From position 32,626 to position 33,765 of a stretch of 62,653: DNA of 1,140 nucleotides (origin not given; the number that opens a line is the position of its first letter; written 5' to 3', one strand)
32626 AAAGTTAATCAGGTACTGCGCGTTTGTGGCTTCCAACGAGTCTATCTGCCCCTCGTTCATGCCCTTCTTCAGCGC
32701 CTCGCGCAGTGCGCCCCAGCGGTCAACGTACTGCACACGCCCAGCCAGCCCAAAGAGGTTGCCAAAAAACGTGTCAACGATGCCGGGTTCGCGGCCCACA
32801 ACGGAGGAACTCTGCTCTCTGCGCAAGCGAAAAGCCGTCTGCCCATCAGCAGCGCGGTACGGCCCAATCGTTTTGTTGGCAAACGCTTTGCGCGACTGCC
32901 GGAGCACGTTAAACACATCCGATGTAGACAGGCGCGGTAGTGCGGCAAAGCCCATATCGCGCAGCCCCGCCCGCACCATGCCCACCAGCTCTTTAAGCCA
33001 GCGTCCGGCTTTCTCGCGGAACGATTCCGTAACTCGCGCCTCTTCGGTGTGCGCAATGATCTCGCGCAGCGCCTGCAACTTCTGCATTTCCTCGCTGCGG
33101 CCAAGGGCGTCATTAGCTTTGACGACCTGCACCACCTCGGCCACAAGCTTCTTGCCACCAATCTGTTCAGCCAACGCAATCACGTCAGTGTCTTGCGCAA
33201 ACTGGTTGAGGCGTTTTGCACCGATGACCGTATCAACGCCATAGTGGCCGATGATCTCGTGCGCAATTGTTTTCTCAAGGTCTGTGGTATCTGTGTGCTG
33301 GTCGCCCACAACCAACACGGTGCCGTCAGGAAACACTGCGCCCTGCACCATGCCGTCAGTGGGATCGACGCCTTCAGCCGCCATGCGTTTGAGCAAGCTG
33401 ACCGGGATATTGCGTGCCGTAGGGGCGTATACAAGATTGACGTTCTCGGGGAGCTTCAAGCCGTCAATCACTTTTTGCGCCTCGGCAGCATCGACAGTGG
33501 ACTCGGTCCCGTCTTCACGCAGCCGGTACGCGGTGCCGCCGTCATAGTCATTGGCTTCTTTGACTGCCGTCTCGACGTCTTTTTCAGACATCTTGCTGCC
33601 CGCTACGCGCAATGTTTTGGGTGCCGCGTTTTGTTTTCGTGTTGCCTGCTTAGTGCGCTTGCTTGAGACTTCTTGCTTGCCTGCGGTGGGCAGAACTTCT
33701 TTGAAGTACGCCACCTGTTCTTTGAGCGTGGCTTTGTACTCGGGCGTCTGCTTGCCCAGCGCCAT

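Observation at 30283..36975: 2,230-aa giant late protein (10.7% of the genome) with Gly-zipper, ~800-aa coiled coil and an HExxGH motif: candidate injected polyvalent effector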

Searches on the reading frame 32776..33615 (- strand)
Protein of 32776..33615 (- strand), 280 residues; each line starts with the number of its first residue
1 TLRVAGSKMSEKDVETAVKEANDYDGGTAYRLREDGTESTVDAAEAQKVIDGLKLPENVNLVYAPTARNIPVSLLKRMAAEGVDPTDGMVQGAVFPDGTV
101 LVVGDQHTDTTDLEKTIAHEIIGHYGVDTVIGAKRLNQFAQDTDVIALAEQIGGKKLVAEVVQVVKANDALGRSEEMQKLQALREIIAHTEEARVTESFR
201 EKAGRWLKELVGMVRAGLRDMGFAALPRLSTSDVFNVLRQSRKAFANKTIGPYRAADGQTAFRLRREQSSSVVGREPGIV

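Call 37: predict_structure(alignment_id=A1)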
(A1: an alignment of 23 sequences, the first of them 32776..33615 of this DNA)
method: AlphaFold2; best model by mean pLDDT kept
length: 280 residues; sequences in the alignment: 23
mean_pLDDT: 73.0   pTM: 0.67
mean pLDDT of the five models: 73.0, 72.8, 72.4, 68.7, 67.3
residues with pLDDT >= 90: 26; 70-90: 166; 50-70: 36; < 50: 52
segments of 3 or more residues with pLDDT < 50: 1-7, 14-26, 249-258, 260-280
pLDDT, mean of each block of 10 residues (from residue 1): 43 49 49 68 89 83 89 84 72 77 87 84 75 88 92 89 86 87 85 71 84 89 84 72 57 47 34 31
secondary structure, 60 per line:
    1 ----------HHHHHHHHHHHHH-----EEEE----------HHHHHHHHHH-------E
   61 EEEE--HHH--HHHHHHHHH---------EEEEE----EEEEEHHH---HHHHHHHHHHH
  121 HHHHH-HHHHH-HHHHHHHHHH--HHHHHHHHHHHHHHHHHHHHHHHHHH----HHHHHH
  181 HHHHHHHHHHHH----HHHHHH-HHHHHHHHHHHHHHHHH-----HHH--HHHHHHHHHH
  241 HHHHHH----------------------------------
elements in order: H11-23 E29-32 H43-52 E60-64 H72-80 E90-94 E99-103 H110-125 H127-131 H133-142 H145-170 H175-192 H197-202 H204-220 H231-246

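Call 43: fold_search(model_id=the predicted structure, library=pdb)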
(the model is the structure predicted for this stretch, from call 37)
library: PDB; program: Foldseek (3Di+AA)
matches with E <= 10: 338; with E <= 0.001: 0
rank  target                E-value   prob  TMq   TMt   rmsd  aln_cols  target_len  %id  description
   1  5fdr_C                4.7e-01  0.07  0.11  0.17  15.0       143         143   11  Mcl-1 complexed with small molecule inhibitor (released 2016-03-02)
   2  2gfn_B                7.7e-01  0.09  0.14  0.18  17.0       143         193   12  Crystal structure of HTH-type transcriptional regulator pksA related protein from Rhodococcus sp. RHA1 (released 2006-04-25)
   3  3gxv_B                8.2e-01  0.08  0.11  0.21  14.2       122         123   17  Three-dimensional structure of N-terminal domain of DnaB Helicase from Helicobacter pylori and its interactions with p (released 2010-01-26)
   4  5cwb                  8.2e-01  0.08  0.16  0.21  19.1       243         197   13  Crystal structure of de novo designed helical repeat protein DHR4 (released 2015-12-16)
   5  4zbf_D                9.6e-01  0.09  0.14  0.23  15.9       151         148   16  Mcl-1 complexed with small molecules (released 2015-04-29)
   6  9ijj_d                9.6e-01  0.02  0.09  0.05  34.6       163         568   14  In situ structure of the central apparatus in mouse sperm axoneme. (released 2025-06-04)
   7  5iz2_B                1.1e+00  0.15  0.19  0.31   8.4       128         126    9  Crystal structure of the N. clavipes spidroin NTD at pH 6.5 (released 2016-07-27)
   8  4tx5_B                1.1e+00  0.07  0.12  0.18  17.9       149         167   16  Crystal structure of Smac-DIABLO (in space group P65) (released 2015-07-15)
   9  8e0n_F                1.2e+00  0.05  0.12  0.16  16.1       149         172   17  Homotrimeric variant of tcTRP9, BGL18 (released 2023-04-12)
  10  6bme_A                1.3e+00  0.10  0.14  0.23  13.1       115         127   16  Crystal structure of Chlamydomonas reinhardtii THB4 (released 2017-12-20)
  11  6exe_B                1.3e+00  0.06  0.15  0.18  16.0       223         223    9  Crystal structure of DotM cytoplasmic domain (residues 153-380),R217E (released 2018-02-14)
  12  9g2t_B                1.3e+00  0.05  0.13  0.08  17.2       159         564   18  Cryo-EM structure of IrtAB 2xEQ, A256R_IrtB mutant in LMNG (released 2024-12-18)
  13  5gie_D                1.4e+00  0.07  0.14  0.17  17.4       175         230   10  Crystal structure of VDR in complex with DLAM-4P (P21 form) (released 2016-12-07)
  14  8y75_D                1.4e+00  0.04  0.13  0.12  15.4       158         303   11  Crystal structure of the CARF-HTH domain of Csx1-Crn2 from Marinitoga sp. (released 2024-07-17)
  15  5fdr_A                1.5e+00  0.08  0.14  0.22  15.7       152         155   15  Mcl-1 complexed with small molecule inhibitor (released 2016-03-02)
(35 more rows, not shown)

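Call 44: search_solved_structures(query=A1, max_evalue=10, show_alignments=3)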
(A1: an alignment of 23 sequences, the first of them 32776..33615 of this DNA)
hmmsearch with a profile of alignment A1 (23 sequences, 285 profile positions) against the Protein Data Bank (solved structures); distinct sequences matched with E-value up to 10: 1.
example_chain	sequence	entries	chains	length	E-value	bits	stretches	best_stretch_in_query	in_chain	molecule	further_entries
3e11_A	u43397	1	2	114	0.28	13.7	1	111-131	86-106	predicted zincin-like metalloprotease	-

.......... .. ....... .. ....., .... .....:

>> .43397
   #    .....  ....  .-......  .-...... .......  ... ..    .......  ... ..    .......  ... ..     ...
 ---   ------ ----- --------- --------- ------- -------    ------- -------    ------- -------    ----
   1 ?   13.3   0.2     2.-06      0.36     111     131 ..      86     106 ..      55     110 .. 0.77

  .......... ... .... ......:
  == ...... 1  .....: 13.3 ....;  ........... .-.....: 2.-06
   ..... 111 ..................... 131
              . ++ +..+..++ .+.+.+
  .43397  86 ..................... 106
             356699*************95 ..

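Call 45: search_protein_families(library=pfam, alignment_id=A1, max_evalue=5)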
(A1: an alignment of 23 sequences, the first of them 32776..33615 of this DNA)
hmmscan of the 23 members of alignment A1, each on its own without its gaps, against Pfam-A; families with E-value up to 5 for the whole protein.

A. member 1, window:32776-33615:- (280 aa): 1 family
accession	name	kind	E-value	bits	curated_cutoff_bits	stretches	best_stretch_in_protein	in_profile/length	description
PF10026.15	DUF2268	-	0.05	13.5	23.6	1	68-121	19-73/195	Predicted Zn-dependent protease (DUF2268)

B. families by the number of members that match (of 23 scanned): 21 families
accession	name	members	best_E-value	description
PF10026.15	DUF2268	6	0.022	Predicted Zn-dependent protease (DUF2268)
PF06262.17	Zincin_1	2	0.021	Zincin-like metallopeptidase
PF17998.7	AgI_II_C2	2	0.052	Cell surface antigen I/II C2 terminal domain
PF21141.3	T6PP_C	1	0.033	Trehalose-6-phosphate phosphatase, C-terminal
PF02906.19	Fe_hyd_lg_C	1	0.033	Iron only hydrogenase large subunit, C-terminal domain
PF23816.1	DUF7187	1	0.036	Family of unknown function (DUF7187)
PF09768.15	Peptidase_M76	1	0.067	Peptidase M76 family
PF01261.30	AP_endonuc_2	1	0.071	Xylose isomerase-like TIM barrel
PF11833.13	CPP1-like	1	0.071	Protein CHAPERONE-LIKE PROTEIN OF POR1-like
PF08940.17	DUF1918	1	0.097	Domain of unknown function (DUF1918)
PF11181.13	YflT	1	0.11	Heat induced stress protein YflT domain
PF20452.3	Calmod_bind_C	1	0.12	Calmodulin binding protein C-terminal domain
PF18854.6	baeRF_family10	1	0.12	Bacterial archaeo-eukaryotic release factor family 10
PF22464.2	Spike_JR1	1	0.14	Spike protein P1, first jelly-roll domain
PF03719.21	Ribosomal_S5_C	1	0.14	Ribosomal protein S5, C-terminal domain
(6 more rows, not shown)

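Call 77: fold_search(model_id=the predicted structure, library=viral)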
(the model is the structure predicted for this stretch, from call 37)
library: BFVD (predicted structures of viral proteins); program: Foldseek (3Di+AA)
matches with E <= 10: 262; with E <= 0.001: 9
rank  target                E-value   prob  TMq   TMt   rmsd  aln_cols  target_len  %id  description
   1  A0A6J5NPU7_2          4.3e-08  1.00  0.50  0.14   5.6       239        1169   20  Helicase/UvrB, N-terminal [uncultured Caudovirales phage]
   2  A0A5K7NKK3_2          6.9e-07  1.00  0.48  0.16  15.3       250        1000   18  (no name in the UniProt tables at hand)
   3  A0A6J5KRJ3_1          5.6e-06  1.00  0.33  0.12  16.5       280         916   16  Large polyvalent protein associated domain-containing protein [uncultured Caudovirales phage]
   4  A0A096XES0            6.9e-06  1.00  0.37  0.23   9.3       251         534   15  Phage MuF C-terminal domain-containing protein [Escherichia phage phi191]
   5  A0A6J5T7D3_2          9.1e-06  1.00  0.30  0.08  12.8       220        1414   19  Large polyvalent protein associated domain-containing protein [uncultured Caudovirales phage]
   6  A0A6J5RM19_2          1.9e-05  1.00  0.46  0.14   5.7       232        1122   17  Gene product 88 domain-containing protein [uncultured Caudovirales phage]
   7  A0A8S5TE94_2          3.8e-05  1.00  0.44  0.13  12.5       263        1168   16  Type I restriction enzyme [Podoviridae sp. ctzXp5]
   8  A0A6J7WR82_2          4.0e-05  1.00  0.28  0.07  16.1       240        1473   19  Large polyvalent protein associated domain-containing protein [uncultured Caudovirales phage]
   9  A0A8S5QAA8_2          6.9e-04  0.99  0.25  0.07  11.6       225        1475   20  Type I restriction enzyme [Podoviridae sp. ctsfx1]
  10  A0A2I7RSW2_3          3.2e-03  0.97  0.26  0.08  14.7       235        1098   17  (no name in the UniProt tables at hand)
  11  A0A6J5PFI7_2          1.6e-02  0.87  0.28  0.09  14.7       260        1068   15  Large polyvalent protein associated domain-containing protein [uncultured Caudovirales phage]
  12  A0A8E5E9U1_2          1.8e-02  0.66  0.25  0.08  14.8       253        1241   14  Structural protein [Tenacibaculum phage Gundel_1]
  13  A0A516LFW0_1          7.2e-02  0.38  0.21  0.05  17.0       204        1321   13  (no name in the UniProt tables at hand)
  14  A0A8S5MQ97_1          1.9e-01  0.09  0.13  0.06  18.6       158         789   13  Tape measure domain protein [Siphoviridae sp. ctaLC6]
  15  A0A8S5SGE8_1          3.9e-01  0.14  0.22  0.07  20.4       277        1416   13  Nuclease [Podoviridae sp. ctZih56]
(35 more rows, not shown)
